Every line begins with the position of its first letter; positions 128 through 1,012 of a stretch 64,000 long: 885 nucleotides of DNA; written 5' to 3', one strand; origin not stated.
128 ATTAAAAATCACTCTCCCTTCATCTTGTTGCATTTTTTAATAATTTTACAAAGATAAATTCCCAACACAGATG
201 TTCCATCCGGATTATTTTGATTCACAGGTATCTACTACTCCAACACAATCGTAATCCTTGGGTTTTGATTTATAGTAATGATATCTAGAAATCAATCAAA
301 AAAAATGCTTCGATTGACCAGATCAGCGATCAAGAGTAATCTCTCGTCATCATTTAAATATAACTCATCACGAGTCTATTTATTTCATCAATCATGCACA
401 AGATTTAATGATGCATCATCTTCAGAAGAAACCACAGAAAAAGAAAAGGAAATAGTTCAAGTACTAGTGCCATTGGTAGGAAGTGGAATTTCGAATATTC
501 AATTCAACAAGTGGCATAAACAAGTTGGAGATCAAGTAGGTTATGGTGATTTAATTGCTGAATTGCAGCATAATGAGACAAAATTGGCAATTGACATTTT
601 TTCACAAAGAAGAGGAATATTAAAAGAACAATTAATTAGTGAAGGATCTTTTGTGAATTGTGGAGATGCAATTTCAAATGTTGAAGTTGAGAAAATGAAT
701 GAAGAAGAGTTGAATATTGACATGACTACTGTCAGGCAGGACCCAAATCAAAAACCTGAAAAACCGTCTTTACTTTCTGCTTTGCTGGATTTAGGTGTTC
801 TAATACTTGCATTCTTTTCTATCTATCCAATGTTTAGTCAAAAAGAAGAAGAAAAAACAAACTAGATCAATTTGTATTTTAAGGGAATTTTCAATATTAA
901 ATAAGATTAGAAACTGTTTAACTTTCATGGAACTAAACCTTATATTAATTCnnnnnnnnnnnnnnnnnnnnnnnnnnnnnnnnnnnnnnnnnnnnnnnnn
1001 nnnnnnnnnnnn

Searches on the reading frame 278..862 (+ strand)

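Call 17: search_protein_families(library=pfam, proteins=[window:278-862:+], max_evalue=0.001)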
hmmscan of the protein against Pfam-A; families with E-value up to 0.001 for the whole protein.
window:278-862:+ (195 aa): 1 family
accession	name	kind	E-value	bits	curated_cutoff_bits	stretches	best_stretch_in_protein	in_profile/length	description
PF00364.28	Biotin_lipoyl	-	1.4e-07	31.7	22.1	1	61-132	2-70/73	Biotin-requiring enzyme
